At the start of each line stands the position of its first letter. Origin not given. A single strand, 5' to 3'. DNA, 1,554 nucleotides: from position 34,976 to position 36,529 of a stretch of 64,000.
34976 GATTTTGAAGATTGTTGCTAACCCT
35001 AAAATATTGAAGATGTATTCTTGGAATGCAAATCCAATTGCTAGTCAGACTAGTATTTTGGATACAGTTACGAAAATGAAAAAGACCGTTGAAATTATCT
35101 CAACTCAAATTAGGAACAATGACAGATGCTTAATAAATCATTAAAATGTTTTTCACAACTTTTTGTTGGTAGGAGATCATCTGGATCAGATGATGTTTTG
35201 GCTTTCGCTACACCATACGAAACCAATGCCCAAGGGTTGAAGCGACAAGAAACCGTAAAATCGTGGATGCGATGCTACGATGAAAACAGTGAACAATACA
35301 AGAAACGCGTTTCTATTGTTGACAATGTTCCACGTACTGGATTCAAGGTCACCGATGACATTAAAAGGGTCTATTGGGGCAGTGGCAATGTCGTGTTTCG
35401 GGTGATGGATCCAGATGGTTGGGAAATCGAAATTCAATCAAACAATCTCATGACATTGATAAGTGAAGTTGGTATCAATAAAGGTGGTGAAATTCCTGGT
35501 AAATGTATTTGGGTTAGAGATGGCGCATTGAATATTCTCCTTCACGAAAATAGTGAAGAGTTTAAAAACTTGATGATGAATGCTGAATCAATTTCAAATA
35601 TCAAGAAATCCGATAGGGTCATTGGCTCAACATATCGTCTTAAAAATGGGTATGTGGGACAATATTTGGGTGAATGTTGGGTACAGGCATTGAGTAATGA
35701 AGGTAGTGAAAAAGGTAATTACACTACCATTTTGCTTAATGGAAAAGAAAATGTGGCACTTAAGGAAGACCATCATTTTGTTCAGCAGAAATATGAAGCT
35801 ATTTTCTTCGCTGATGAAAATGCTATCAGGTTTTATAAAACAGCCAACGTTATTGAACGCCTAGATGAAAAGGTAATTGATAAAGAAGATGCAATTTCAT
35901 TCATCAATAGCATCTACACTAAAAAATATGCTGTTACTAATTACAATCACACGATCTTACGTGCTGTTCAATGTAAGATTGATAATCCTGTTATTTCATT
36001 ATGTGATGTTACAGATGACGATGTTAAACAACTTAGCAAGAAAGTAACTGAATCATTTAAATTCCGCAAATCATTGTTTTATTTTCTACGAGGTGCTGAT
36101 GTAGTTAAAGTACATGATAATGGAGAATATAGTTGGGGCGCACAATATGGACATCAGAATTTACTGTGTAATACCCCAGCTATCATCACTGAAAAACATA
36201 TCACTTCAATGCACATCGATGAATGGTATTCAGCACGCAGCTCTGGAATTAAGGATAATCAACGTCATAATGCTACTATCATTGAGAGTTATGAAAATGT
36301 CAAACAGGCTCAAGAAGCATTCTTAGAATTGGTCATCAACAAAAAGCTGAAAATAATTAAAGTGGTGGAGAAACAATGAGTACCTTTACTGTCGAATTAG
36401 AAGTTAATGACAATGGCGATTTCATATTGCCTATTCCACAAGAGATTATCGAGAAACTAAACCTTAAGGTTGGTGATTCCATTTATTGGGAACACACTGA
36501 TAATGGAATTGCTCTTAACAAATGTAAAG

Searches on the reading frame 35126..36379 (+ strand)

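Call 44: search_protein_families(library=phrogs, proteins=[window:35126-36379:+], max_evalue=0.00001)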
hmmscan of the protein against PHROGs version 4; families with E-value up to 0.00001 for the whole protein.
window:35126-36379:+ (417 aa): 4 families
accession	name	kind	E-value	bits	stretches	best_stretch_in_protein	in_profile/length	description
phrog_30990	-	unknown function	8.4e-29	101.8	1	10-187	9-199/282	-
phrog_6266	-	unknown function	1.6e-22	81.3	1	19-183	15-184/328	-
phrog_2475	-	unknown function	1.3e-19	71.9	1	21-255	21-229/383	-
phrog_14061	-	unknown function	9.6e-11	42.4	1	10-120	5-107/402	-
